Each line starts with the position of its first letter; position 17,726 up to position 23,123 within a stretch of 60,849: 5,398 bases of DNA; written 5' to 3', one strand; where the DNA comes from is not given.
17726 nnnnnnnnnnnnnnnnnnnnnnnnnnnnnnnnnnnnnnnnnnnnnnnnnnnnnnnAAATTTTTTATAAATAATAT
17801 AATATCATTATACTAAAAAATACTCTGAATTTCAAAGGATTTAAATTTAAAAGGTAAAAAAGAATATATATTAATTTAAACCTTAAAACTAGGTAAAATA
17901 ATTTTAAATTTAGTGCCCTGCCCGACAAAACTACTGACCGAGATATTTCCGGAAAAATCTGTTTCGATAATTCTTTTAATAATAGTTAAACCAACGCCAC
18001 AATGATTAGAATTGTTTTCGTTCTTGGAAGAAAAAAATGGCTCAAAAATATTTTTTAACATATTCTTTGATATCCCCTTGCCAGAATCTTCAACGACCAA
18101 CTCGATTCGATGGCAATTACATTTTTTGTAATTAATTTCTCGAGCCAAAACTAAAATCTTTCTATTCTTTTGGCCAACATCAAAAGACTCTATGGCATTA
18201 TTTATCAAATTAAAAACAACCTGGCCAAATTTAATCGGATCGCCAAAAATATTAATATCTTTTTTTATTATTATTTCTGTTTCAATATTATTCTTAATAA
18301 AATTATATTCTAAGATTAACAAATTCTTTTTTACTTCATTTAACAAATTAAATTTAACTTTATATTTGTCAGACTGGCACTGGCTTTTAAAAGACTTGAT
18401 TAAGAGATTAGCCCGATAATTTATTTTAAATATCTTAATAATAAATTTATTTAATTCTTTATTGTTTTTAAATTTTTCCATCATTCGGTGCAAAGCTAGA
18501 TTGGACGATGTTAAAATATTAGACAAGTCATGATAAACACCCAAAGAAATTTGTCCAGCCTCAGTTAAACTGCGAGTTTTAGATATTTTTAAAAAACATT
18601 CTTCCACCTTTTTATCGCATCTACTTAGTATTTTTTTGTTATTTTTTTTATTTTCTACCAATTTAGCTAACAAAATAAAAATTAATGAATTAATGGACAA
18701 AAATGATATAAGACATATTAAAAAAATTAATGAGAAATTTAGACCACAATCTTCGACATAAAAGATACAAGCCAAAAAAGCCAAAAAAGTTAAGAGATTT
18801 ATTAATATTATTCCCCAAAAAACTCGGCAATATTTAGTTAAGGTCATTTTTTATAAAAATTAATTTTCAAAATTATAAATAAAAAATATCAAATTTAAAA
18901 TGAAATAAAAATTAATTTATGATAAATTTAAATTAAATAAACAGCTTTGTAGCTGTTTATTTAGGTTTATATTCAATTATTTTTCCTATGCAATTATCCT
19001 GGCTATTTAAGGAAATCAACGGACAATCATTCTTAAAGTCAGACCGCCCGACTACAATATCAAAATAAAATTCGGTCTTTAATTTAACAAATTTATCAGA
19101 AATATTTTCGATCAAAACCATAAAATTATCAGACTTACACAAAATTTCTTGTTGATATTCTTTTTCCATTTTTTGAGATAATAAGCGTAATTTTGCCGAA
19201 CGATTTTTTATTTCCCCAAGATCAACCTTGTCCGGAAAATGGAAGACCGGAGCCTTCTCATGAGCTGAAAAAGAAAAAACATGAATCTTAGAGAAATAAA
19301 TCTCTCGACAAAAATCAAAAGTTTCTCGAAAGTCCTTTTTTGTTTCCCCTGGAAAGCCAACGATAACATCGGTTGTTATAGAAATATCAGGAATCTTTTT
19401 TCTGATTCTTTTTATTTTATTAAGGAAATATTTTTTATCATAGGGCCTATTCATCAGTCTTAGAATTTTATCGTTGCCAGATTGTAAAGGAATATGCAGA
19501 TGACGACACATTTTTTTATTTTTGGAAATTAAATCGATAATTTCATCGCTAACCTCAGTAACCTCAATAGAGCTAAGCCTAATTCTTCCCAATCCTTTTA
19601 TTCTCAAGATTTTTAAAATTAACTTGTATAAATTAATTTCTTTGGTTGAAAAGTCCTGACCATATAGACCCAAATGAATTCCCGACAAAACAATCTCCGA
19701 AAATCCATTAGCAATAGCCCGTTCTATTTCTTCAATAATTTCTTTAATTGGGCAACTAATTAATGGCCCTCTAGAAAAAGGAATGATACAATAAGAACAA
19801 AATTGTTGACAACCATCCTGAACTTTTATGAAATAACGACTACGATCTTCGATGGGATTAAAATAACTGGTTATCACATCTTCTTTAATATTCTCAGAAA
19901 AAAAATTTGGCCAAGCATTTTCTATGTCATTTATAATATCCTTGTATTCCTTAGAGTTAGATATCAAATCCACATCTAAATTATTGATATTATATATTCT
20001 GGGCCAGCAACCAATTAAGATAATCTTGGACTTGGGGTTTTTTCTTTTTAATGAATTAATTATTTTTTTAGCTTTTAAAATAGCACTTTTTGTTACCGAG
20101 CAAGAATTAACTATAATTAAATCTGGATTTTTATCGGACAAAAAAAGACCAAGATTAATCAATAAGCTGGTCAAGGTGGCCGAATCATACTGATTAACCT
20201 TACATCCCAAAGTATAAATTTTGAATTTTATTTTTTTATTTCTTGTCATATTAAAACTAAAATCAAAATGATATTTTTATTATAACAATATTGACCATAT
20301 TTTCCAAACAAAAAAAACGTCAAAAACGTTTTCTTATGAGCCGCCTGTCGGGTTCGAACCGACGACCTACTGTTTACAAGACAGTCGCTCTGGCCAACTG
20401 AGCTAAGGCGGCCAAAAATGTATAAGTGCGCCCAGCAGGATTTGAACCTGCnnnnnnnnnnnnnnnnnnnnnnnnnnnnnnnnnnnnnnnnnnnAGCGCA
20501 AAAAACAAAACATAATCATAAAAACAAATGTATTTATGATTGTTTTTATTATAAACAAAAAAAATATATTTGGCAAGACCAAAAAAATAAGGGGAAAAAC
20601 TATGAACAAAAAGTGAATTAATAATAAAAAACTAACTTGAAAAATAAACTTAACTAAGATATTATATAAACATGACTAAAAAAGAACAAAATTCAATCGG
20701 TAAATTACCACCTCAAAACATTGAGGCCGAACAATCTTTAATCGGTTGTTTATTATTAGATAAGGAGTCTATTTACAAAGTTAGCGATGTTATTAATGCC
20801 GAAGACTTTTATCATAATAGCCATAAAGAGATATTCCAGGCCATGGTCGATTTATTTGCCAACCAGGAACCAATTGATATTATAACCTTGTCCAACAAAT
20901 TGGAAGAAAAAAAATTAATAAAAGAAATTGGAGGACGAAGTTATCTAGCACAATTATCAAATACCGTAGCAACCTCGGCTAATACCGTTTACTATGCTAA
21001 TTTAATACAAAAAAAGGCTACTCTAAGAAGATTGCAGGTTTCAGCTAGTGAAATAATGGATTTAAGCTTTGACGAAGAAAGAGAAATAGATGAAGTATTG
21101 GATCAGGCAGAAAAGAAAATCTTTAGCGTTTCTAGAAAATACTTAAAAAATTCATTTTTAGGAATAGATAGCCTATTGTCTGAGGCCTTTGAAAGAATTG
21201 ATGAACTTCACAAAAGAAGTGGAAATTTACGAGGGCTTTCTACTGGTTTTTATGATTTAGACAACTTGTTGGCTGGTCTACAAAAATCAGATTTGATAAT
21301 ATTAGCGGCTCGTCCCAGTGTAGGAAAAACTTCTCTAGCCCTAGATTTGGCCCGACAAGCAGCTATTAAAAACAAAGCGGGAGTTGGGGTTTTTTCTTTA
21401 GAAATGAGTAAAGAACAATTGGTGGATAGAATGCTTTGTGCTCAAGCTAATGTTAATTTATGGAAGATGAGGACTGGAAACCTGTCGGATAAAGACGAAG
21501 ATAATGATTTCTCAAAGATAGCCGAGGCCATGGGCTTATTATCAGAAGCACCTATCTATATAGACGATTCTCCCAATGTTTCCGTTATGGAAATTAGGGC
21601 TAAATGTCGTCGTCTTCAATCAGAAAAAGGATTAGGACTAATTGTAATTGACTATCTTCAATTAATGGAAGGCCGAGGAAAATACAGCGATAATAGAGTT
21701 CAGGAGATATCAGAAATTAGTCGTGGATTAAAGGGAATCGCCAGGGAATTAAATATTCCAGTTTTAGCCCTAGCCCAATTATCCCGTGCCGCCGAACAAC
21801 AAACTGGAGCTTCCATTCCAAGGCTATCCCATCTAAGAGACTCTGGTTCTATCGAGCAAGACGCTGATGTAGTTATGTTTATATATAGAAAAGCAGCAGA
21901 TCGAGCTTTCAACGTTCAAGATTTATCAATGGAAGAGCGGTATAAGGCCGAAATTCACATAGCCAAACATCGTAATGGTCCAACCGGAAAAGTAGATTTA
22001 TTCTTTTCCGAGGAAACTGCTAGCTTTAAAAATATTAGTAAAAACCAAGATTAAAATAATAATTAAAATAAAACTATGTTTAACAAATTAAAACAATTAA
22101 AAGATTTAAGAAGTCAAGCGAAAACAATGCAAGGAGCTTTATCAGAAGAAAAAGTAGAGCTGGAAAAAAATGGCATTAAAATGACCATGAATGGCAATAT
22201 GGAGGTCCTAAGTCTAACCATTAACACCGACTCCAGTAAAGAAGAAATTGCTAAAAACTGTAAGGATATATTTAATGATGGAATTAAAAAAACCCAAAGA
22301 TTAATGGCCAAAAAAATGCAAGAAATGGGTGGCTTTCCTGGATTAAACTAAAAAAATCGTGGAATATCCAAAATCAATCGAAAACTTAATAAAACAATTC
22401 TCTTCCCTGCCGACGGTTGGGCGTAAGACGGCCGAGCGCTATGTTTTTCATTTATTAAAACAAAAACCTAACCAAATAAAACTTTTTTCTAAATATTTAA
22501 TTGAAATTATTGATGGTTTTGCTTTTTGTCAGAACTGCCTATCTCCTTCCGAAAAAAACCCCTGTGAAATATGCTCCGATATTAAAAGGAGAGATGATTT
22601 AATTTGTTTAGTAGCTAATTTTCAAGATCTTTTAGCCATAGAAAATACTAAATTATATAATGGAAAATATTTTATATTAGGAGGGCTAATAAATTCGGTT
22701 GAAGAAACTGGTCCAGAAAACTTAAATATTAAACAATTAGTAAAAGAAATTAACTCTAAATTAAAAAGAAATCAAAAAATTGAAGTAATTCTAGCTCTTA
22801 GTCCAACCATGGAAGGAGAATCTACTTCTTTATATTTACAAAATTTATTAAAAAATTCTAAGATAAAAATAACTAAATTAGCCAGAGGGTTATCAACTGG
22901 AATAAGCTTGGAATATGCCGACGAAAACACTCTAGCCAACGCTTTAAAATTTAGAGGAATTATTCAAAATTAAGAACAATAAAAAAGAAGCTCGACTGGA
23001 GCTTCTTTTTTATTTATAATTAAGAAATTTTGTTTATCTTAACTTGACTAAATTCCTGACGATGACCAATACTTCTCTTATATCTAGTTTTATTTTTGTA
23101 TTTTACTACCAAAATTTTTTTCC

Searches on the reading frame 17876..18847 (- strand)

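Call 61: search_protein_families(library=pfam, proteins=[window:17876-18847:-], max_evalue=0.00001)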
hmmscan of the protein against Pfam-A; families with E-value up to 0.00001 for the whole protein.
window:17876-18847:- (323 aa): 1 family
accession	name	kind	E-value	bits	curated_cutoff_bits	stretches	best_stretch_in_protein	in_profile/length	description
PF02518.31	HATPase_c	-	1.2e-20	74.4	26.4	1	202-319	1-108/111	Histidine kinase-, DNA gyrase B-, and HSP90-like ATPase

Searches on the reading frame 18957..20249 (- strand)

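Call 61: search_protein_families(library=pfam, proteins=[window:18957-20249:-], max_evalue=0.00001)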
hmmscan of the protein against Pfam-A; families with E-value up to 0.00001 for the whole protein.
window:18957-20249:- (430 aa): 2 families
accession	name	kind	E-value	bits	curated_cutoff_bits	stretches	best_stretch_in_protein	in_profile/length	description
PF04055.27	Radical_SAM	-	7e-27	95.1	29.5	1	141-314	1-166/166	Radical SAM superfamily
PF00919.26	UPF0004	-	2.5e-16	59.9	27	1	8-86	1-82/98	Uncharacterized protein family UPF0004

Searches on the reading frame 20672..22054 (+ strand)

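Call 61: search_protein_families(library=pfam, proteins=[window:20672-22054:+], max_evalue=0.00001)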
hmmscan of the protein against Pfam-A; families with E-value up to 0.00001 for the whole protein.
window:20672-22054:+ (460 aa): 3 families
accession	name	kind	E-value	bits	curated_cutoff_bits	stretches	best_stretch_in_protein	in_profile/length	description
PF03796.21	DnaB_C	-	1.9e-102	342.5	27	1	188-454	1-255/255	DnaB-like helicase C terminal domain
PF00772.26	DnaB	-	3.5e-35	120.6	23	1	13-113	2-102/103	DnaB-like helicase N terminal domain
PF13481.12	AAA_25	-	1.7e-13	51.1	27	1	197-372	23-192/195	AAA domain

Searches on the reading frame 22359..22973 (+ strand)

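Call 61: search_protein_families(library=pfam, proteins=[window:22359-22973:+], max_evalue=0.00001)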
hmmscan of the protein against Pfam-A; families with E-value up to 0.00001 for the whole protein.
window:22359-22973:+ (204 aa): 4 families
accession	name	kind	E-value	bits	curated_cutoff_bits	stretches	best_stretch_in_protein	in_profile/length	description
PF13662.12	Toprim_4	-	6.7e-19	68.4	25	1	81-175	2-85/85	Toprim domain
PF21176.3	RecR_HhH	-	2.6e-11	43.6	27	1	7-48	1-42/45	RecR, helix-hairpin-helix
PF21175.2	RecR_C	-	1.5e-06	27.9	22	1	177-199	1-23/24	RecR, C-terminal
PF01751.28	Toprim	-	8.9e-06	26.2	23.1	0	82-173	2-95/96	Toprim domain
